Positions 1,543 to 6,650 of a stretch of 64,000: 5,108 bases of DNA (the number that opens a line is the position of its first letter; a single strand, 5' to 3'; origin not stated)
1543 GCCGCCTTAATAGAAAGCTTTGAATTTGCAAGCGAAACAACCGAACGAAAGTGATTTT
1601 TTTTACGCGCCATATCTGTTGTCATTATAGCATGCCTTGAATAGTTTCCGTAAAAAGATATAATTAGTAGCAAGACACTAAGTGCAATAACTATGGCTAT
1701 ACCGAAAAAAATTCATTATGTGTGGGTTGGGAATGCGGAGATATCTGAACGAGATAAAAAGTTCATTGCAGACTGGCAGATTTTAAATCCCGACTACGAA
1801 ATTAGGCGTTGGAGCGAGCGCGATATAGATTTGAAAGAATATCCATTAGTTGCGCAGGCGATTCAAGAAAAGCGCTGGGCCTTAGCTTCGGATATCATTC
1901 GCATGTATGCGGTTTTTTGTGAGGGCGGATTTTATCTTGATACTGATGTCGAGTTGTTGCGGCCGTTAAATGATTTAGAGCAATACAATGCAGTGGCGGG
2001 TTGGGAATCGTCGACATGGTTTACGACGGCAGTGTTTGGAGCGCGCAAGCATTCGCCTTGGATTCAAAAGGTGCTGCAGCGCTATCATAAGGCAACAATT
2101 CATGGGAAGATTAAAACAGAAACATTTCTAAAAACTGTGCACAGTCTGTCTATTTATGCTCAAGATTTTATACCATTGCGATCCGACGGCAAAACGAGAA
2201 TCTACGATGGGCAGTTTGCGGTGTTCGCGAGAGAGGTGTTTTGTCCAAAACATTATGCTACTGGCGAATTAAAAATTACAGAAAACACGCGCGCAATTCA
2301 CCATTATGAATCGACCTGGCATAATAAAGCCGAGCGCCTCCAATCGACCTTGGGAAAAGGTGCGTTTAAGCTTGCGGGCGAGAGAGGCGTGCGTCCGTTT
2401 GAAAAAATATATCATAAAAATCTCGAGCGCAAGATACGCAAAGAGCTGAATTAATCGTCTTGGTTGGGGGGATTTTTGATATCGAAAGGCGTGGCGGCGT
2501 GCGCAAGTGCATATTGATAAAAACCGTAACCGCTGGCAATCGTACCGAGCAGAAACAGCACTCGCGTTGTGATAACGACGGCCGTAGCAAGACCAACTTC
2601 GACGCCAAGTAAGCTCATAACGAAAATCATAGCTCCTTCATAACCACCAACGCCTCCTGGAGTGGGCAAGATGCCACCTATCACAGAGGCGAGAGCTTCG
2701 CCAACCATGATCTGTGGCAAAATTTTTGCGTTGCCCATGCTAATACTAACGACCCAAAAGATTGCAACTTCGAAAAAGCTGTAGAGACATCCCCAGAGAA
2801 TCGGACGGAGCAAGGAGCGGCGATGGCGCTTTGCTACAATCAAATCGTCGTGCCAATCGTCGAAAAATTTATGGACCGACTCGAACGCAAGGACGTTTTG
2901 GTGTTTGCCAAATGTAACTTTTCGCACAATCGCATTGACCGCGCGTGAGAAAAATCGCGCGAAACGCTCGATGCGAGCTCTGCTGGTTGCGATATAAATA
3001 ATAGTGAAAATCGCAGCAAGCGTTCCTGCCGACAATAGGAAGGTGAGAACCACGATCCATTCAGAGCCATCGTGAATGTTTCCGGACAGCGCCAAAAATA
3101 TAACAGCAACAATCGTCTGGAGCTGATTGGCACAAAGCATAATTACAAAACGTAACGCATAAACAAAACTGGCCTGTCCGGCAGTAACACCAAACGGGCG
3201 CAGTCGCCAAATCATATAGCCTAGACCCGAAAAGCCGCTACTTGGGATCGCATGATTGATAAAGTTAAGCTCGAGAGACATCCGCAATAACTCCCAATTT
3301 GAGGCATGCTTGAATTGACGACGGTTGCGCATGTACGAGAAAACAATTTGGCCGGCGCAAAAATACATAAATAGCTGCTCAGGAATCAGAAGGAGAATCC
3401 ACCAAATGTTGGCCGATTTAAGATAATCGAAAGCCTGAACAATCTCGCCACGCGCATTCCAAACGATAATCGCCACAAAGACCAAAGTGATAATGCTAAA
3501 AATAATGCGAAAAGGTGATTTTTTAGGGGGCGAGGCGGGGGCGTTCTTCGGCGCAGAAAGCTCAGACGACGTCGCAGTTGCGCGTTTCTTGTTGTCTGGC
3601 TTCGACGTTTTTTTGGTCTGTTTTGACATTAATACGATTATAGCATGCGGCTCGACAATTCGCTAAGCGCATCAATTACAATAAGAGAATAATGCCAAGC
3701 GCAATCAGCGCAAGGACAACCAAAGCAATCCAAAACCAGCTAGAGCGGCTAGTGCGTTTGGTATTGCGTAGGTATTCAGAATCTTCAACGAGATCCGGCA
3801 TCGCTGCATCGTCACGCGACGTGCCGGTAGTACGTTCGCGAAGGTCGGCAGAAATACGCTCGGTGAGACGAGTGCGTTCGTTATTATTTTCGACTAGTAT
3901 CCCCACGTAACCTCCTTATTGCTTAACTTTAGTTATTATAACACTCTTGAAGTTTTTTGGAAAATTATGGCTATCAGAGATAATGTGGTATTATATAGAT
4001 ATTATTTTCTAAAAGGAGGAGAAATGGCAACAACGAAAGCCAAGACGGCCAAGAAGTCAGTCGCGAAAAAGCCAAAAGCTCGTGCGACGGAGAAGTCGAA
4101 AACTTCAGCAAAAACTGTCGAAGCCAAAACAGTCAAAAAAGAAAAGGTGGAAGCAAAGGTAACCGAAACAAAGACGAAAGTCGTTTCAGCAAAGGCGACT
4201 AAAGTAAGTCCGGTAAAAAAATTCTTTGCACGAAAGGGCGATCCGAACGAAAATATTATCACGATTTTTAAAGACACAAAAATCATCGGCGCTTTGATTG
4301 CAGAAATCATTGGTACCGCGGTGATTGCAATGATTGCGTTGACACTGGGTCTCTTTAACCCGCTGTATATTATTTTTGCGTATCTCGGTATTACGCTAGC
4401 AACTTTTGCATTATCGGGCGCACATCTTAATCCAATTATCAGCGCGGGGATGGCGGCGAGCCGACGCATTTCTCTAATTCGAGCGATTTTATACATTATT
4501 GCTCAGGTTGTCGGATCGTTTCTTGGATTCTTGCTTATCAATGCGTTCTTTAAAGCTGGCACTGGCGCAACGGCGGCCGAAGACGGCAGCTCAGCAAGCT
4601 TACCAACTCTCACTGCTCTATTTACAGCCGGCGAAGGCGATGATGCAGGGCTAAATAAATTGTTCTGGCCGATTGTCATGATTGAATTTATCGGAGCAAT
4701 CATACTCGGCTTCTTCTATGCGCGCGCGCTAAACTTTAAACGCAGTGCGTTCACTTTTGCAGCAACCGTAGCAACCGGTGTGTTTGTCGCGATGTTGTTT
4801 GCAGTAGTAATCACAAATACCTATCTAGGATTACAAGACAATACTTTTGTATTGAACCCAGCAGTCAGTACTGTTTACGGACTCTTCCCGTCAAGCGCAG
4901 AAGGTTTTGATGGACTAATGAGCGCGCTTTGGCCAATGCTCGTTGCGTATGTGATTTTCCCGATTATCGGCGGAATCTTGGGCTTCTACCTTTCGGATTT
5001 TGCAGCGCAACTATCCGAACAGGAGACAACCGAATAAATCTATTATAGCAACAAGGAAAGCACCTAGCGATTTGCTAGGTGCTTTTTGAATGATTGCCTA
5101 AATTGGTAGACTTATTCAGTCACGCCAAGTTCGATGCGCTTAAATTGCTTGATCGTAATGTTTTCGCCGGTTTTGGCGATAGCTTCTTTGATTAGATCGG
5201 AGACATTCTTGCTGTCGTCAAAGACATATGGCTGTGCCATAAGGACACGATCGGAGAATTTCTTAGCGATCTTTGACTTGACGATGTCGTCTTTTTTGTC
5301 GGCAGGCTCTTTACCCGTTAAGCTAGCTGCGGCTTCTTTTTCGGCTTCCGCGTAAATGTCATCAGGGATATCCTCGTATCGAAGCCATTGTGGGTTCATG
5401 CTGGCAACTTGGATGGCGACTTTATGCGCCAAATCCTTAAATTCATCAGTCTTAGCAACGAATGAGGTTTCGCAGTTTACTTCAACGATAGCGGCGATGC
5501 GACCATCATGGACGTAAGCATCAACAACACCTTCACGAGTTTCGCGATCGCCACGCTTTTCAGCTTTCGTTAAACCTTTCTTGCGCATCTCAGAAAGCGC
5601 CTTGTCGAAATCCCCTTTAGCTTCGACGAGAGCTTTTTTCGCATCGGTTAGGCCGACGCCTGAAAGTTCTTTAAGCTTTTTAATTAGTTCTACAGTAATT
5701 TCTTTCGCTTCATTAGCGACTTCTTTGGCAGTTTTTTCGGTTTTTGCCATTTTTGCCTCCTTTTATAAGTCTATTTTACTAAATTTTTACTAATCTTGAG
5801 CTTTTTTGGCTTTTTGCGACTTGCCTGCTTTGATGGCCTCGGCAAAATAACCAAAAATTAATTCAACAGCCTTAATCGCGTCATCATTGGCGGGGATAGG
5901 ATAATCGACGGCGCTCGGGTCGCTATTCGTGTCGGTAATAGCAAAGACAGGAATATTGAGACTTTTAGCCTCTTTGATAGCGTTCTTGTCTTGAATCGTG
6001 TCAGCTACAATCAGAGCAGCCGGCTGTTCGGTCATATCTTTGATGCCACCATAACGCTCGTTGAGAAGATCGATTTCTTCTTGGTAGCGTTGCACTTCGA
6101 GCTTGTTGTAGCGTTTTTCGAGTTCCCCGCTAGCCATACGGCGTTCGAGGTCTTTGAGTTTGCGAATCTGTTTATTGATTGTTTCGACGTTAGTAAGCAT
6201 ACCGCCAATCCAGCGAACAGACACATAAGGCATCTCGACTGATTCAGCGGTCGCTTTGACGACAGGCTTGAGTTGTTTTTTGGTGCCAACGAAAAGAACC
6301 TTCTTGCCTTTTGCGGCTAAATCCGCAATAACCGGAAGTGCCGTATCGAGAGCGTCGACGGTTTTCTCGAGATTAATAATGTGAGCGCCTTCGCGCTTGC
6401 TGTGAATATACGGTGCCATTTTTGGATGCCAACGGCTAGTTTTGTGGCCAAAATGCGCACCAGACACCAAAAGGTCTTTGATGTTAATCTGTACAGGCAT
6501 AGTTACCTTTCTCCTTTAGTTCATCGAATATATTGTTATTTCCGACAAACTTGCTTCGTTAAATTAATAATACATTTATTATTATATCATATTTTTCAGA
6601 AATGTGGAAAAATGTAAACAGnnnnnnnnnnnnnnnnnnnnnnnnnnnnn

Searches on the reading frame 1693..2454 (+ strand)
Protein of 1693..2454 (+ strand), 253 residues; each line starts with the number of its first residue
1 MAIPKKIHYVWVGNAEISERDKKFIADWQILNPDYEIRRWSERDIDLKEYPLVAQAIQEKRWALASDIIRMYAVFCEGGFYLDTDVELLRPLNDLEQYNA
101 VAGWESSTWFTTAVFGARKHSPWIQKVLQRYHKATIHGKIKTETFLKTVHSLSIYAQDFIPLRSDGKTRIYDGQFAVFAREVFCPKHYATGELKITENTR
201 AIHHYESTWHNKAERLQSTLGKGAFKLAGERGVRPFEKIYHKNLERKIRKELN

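Call 30: search_protein_families(library=pfam, proteins=[window:1693-2454:+], max_evalue=0.001)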
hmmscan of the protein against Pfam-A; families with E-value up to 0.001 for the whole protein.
window:1693-2454:+ (253 aa): 2 families
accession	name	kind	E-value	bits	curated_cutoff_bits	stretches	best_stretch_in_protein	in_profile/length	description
PF04488.21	Gly_transf_sug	-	1.6e-12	48.4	23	1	19-99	2-90/93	Glycosyltransferase sugar-binding region containing DXD motif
PF12919.13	TcdA_TcdB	-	8.3e-08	32.3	23.6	0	61-86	167-194/382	TcdA/TcdB catalytic glycosyltransferase domain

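Call 37: find_encoding_contigs(protein=window:1693-2454:+, flank=10000, max_places=3)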
Protein window:1693-2454:+ (253 aa): 6 contigs read that carry it; 3 places shown.
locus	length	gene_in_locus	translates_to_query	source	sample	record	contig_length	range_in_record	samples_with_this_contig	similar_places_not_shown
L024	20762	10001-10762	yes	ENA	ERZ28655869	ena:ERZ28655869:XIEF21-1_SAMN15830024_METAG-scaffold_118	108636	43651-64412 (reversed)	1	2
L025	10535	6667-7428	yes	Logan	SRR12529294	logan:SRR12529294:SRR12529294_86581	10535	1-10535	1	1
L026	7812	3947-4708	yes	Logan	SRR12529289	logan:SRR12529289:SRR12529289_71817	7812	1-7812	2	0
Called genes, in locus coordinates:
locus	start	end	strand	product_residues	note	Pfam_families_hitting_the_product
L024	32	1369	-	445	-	PF09587:PGA_cap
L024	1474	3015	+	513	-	PF01381:HTH_3, PF12844:HTH_19 (weak), PF13443:HTH_26 (weak), PF13560:HTH_31, PF00275:EPSP_synthase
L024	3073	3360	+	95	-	PF02686:GatC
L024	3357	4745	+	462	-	PF01425:Amidase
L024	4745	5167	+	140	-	-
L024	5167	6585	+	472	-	PF02934:GatB_N, PF02637:GatB_Yqey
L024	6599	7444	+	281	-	PF00483:NTP_transferase, PF12804:NTP_transf_3 (weak)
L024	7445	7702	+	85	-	-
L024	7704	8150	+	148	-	-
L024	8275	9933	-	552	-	PF03023:MurJ, PF13440:Polysacc_synt_3, PF01554:MatE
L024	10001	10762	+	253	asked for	PF12919:TcdA_TcdB (faint), PF04488:Gly_transf_sug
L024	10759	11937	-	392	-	PF03706:LPG_synthase_TM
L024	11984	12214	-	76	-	-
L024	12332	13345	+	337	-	PF00230:MIP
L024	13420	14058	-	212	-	PF00889:EF_TS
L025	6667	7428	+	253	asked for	PF12919:TcdA_TcdB (faint), PF04488:Gly_transf_sug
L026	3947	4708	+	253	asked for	PF12919:TcdA_TcdB (faint), PF04488:Gly_transf_sug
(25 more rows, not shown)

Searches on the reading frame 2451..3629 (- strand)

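Call 30: search_protein_families(library=pfam, proteins=[window:2451-3629:-], max_evalue=0.001)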
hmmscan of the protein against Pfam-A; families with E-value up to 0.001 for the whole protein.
window:2451-3629:- (392 aa): 1 family
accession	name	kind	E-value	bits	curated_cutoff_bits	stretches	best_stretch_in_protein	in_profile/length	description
PF03706.18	LPG_synthase_TM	-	4.1e-19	69.6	33.4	1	46-366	2-301/302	Lysylphosphatidylglycerol synthase TM region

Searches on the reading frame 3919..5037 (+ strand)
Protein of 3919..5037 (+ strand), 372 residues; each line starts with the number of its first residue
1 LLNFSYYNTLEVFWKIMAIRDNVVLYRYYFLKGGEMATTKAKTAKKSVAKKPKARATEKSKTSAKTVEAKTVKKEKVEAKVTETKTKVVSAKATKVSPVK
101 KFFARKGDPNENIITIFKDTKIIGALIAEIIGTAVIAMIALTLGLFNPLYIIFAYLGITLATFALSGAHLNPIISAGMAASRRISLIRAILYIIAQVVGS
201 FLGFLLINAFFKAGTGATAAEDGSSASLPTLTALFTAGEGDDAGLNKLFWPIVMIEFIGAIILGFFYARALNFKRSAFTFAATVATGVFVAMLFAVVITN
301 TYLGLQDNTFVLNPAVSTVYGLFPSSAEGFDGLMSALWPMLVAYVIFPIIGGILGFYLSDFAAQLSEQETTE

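Call 30: search_protein_families(library=pfam, proteins=[window:3919-5037:+], max_evalue=0.001)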
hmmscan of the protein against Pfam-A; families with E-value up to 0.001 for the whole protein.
window:3919-5037:+ (372 aa): 1 family
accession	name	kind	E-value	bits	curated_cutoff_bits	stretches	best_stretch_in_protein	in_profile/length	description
PF00230.25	MIP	-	8.6e-14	52.3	25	1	121-355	6-218/222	Major intrinsic protein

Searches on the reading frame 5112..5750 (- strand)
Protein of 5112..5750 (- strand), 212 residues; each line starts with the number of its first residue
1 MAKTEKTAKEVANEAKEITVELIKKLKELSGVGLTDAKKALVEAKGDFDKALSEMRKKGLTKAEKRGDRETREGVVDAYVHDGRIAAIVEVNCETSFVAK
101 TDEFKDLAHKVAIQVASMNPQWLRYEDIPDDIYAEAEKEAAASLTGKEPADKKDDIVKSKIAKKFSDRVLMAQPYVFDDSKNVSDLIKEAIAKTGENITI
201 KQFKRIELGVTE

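Call 30: search_protein_families(library=pfam, proteins=[window:5112-5750:-], max_evalue=0.001)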
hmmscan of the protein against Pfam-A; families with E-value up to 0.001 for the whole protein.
window:5112-5750:- (212 aa): 1 family
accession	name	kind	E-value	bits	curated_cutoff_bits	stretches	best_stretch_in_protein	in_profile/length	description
PF00889.24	EF_TS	-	2.1e-22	80.2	27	1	70-209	76-203/204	Elongation factor TS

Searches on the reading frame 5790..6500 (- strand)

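Call 30: search_protein_families(library=pfam, proteins=[window:5790-6500:-], max_evalue=0.001)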
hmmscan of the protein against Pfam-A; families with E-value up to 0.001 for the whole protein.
window:5790-6500:- (236 aa): 1 family
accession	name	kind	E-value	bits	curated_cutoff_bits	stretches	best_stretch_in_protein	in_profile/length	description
PF00318.25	Ribosomal_S2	-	1.2e-83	280.1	26.1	1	10-226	1-216/216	Ribosomal protein S2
